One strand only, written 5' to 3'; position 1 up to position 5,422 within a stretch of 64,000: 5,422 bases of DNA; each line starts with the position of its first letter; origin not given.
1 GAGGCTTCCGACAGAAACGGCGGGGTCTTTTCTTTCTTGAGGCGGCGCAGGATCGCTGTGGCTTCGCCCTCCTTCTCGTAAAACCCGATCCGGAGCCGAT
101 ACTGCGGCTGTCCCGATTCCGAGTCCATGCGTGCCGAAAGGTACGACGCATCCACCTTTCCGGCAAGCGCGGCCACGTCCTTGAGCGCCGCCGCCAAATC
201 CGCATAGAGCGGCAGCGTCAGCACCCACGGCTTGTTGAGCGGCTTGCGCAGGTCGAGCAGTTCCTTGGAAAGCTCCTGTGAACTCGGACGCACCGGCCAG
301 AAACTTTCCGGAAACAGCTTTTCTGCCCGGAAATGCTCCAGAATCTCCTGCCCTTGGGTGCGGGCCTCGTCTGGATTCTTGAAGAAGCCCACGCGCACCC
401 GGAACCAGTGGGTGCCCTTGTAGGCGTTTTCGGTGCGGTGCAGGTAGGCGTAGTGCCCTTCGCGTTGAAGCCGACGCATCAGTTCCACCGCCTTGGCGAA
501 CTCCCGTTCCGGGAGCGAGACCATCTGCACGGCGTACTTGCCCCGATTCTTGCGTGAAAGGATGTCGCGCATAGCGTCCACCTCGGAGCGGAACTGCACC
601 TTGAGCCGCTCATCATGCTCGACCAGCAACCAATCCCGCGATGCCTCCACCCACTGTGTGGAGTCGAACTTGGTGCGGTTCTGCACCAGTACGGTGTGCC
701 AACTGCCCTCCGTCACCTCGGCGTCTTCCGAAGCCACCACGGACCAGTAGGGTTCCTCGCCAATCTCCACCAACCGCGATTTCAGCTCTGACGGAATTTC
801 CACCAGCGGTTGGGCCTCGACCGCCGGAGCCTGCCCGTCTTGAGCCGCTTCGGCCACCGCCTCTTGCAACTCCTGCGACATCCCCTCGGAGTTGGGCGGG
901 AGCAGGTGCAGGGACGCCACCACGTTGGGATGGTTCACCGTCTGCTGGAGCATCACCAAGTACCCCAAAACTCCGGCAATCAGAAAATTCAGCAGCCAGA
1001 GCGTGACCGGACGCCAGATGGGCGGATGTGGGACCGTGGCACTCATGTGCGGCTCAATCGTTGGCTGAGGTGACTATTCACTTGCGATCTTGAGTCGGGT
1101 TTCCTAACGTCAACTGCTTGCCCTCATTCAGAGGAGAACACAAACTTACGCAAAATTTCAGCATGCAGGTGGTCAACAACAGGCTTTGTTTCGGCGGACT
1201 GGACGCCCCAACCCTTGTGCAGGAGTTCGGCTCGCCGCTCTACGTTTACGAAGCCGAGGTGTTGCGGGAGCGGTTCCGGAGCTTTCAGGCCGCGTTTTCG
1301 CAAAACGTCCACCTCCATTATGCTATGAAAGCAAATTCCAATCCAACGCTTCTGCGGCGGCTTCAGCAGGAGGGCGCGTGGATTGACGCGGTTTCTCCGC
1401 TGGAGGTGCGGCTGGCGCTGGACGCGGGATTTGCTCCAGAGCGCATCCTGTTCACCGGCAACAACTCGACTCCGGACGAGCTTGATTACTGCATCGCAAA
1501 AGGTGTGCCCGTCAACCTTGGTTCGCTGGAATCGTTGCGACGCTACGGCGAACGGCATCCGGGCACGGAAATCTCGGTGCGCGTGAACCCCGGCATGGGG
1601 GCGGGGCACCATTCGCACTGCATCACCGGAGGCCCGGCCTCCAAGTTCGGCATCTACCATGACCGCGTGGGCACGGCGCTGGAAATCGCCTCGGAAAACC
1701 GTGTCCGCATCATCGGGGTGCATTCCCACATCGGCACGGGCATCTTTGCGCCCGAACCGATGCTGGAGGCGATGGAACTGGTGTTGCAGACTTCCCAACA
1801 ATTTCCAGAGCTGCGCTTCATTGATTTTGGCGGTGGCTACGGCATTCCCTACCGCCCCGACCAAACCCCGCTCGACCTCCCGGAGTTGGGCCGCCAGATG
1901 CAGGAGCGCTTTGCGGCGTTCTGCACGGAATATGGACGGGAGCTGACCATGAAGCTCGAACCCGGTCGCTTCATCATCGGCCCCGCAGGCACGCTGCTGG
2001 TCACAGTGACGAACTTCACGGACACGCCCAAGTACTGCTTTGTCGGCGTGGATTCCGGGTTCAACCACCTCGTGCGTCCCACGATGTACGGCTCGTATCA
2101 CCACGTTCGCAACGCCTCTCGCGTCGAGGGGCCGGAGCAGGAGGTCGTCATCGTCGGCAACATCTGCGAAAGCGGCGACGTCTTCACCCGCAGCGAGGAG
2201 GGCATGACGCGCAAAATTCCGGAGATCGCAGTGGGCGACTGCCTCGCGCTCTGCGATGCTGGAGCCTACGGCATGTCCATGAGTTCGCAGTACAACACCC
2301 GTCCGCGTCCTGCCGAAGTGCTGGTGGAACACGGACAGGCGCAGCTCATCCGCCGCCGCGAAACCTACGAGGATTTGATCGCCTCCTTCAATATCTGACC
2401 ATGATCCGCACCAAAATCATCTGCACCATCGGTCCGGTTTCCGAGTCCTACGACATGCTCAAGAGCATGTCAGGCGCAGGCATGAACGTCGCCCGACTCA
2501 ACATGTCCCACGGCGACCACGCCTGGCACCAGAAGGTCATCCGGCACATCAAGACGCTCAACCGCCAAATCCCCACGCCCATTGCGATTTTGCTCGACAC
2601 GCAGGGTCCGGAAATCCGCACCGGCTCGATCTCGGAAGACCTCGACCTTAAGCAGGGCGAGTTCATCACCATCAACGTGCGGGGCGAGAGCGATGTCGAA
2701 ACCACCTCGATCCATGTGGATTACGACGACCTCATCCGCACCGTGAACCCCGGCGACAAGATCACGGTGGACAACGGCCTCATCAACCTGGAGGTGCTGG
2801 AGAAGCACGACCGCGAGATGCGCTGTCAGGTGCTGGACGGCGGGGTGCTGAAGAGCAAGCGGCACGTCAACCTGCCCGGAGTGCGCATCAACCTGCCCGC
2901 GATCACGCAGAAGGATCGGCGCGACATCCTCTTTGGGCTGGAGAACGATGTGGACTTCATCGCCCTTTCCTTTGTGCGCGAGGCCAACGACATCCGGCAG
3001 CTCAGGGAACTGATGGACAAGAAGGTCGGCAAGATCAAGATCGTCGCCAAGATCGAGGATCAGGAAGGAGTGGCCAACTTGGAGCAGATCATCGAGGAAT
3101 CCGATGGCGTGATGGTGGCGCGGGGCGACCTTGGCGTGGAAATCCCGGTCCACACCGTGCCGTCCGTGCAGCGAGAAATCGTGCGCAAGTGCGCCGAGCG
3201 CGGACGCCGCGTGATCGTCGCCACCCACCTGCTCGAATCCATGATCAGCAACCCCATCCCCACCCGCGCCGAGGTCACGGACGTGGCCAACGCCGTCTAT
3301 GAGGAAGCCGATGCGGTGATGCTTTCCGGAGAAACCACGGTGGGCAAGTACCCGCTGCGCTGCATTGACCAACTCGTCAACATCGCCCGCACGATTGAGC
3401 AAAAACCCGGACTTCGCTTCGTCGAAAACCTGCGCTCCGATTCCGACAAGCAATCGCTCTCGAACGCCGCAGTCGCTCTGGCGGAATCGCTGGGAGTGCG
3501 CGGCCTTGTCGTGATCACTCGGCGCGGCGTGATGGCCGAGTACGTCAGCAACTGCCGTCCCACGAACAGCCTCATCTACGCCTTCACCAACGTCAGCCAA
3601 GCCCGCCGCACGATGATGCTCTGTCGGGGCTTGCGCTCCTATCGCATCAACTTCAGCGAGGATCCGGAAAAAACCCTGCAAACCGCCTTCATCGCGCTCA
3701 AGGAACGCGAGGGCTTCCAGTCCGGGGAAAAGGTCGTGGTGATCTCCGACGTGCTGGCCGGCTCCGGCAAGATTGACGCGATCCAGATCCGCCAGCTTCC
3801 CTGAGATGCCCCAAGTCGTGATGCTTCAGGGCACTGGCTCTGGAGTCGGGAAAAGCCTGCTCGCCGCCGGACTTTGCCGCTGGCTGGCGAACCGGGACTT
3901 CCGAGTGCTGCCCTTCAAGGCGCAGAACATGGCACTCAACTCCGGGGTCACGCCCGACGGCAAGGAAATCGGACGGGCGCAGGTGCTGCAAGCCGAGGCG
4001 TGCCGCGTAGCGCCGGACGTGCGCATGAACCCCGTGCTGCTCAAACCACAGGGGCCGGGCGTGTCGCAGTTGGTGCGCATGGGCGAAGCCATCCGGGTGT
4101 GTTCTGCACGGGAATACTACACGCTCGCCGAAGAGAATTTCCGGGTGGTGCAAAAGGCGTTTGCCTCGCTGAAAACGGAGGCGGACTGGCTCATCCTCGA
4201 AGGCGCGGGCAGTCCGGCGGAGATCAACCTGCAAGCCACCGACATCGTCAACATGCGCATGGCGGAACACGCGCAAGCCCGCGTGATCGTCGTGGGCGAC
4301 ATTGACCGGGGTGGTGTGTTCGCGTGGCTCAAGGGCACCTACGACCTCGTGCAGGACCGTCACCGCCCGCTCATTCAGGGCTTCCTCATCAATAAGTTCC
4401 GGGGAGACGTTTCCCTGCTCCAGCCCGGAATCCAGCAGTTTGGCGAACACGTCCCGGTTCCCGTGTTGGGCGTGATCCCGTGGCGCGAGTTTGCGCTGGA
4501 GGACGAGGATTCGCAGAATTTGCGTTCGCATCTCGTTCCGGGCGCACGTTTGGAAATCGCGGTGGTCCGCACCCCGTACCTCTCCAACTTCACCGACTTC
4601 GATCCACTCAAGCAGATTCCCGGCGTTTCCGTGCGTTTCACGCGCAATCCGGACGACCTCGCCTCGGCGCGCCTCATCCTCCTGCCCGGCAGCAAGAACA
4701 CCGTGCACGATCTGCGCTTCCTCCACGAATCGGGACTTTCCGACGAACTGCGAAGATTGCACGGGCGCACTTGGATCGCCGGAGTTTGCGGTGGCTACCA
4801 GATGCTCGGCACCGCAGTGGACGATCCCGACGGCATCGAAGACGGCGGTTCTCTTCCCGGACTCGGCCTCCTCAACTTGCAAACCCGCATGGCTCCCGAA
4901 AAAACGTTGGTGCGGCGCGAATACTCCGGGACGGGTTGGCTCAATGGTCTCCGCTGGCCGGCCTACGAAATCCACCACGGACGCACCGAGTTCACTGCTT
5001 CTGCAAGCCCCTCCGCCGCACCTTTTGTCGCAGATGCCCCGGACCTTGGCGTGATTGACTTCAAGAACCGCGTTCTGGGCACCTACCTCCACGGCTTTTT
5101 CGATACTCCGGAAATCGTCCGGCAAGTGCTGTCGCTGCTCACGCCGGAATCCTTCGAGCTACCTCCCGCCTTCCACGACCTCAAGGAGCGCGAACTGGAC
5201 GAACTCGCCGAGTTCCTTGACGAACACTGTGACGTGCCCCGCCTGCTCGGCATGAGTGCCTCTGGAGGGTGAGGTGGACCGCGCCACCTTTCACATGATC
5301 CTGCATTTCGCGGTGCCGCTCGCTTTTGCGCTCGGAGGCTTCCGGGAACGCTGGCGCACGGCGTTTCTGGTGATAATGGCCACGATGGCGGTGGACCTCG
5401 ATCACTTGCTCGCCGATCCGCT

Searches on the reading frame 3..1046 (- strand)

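Call 6: search_protein_families(library=pfam, proteins=[window:3-1046:-])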
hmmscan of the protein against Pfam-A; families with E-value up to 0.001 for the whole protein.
window:3-1046:- (348 aa): 1 family
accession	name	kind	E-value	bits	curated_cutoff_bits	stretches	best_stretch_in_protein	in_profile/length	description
PF05036.18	SPOR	-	4.7e-16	59.3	21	2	271-344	2-73/76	SPOR domain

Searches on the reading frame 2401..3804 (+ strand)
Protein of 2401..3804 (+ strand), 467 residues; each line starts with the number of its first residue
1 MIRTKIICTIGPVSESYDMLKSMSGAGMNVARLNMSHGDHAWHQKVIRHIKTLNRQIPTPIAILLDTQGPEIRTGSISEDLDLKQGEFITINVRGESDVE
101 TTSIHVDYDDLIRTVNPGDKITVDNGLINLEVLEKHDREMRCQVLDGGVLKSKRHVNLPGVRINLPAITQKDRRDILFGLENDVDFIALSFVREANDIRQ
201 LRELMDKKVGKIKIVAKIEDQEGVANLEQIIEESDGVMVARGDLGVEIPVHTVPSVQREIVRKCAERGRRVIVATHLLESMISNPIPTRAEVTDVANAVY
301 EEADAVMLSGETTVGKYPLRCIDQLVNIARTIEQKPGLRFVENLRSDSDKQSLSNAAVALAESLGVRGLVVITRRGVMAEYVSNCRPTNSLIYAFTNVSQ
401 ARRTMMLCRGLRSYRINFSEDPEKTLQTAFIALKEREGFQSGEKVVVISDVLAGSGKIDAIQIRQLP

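Call 6: search_protein_families(library=pfam, proteins=[window:2401-3804:+])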
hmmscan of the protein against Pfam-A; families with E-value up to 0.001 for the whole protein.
window:2401-3804:+ (467 aa): 3 families
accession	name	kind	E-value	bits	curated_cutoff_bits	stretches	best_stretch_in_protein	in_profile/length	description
PF00224.27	PK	-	9.5e-122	406.6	30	1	3-321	3-327/328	Pyruvate kinase, barrel domain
PF02887.21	PK_C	-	1.3e-15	57.9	28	1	352-463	2-113/114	Pyruvate kinase, alpha/beta domain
PF03328.21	HpcH_HpaI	-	0.00031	20.5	25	1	177-239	79-146/221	HpcH/HpaI aldolase/citrate lyase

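Call 48: find_encoding_contigs(protein=window:2401-3804:+, flank=10000, max_places=2)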
Protein window:2401-3804:+ (467 aa): 16 contigs read that carry it; 2 places shown.
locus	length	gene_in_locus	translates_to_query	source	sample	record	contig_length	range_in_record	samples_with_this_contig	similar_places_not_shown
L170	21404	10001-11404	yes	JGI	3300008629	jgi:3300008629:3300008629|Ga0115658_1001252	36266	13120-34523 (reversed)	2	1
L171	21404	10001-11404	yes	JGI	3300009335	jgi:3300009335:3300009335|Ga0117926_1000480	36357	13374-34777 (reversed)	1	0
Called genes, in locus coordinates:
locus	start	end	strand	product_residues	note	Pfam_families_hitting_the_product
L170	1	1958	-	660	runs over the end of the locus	PF03448:MgtE_N (faint), PF14841:FliG_M, PF14842:FliG_N (weak), PF01706:FliG_C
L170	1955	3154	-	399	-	PF00515:TPR_1 (faint), PF07719:TPR_2 (faint), PF13181:TPR_8 (faint), PF13414:TPR_11 (faint), PF13428:TPR_14 (faint)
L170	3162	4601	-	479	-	-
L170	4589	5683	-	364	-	-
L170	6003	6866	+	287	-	PF12796:Ank_2, PF13606:Ank_3 (faint), PF23745:ANK_LRRK2 (faint), PF12796:Ank_2, PF13637:Ank_4, PF12796:Ank_2, PF13857:Ank_5, PF00023:Ank (weak)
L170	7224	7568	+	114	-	-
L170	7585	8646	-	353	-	PF05036:SPOR (weak)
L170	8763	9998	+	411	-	PF00278:Orn_DAP_Arg_deC, PF02784:Orn_Arg_deC_N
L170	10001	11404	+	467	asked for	PF00224:PK, PF02887:PK_C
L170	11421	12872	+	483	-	PF01656:CbiA, PF13500:AAA_26, PF07685:GATase_3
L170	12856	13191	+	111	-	PF19617:DUF6122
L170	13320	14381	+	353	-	PF04285:DUF444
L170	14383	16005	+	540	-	PF04293:SpoVR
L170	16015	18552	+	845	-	PF08298:AAA_PrkA, PF06798:PrkA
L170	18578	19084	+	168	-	PF13527:Acetyltransf_9, PF00583:Acetyltransf_1, PF13508:Acetyltransf_7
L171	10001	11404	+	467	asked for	PF00224:PK, PF02887:PK_C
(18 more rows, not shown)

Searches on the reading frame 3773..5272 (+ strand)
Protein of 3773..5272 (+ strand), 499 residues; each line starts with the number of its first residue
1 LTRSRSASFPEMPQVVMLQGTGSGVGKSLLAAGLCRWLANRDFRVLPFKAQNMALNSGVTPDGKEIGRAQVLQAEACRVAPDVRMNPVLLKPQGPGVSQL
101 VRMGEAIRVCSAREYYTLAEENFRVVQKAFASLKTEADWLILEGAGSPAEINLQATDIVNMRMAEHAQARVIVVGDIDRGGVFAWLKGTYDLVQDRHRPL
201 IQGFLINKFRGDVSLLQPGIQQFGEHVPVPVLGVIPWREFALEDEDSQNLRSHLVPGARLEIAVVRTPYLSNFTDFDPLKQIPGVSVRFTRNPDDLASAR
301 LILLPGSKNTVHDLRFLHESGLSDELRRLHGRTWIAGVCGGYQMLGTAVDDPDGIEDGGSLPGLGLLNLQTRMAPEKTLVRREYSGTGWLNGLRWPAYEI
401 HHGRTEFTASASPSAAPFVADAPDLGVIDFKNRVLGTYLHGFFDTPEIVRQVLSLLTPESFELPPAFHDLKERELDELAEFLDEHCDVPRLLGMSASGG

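Call 6: search_protein_families(library=pfam, proteins=[window:3773-5272:+])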
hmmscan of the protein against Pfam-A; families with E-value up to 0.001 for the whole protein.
window:3773-5272:+ (499 aa): 3 families
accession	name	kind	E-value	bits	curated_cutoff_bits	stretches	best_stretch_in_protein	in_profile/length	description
PF07685.20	GATase_3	-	7e-45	153.5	27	1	261-446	1-194/196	CobB/CobQ-like glutamine amidotransferase domain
PF01656.29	CbiA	-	3.1e-22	79.3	25.4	1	16-239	1-113/125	CobQ/CobB/MinD/ParA nucleotide binding domain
PF13500.12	AAA_26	-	2.4e-12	47.6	27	1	15-239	2-192/198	AAA domain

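Call 64: search_protein_families(library=ncbifam, proteins=[window:3821-5272:+], max_evalue=0.00001)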
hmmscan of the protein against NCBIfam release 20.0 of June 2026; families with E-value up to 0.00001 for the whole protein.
window:3821-5272:+ (483 aa): 3 families
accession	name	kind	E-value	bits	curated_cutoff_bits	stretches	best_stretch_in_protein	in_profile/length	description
NF001989.1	PRK00784.1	equivalog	1.4e-169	564.8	273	1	1-477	4-477/480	cobyric acid synthase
TIGR00313.1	cobQ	equivalog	5.5e-136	454.1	309.9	1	1-472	2-474/477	cobyric acid synthase CobQ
NF002204.1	PRK01077.1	equivalog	3.1e-08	33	254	0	283-425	278-418/420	cobyrinic acid a,c-diamide synthase CobB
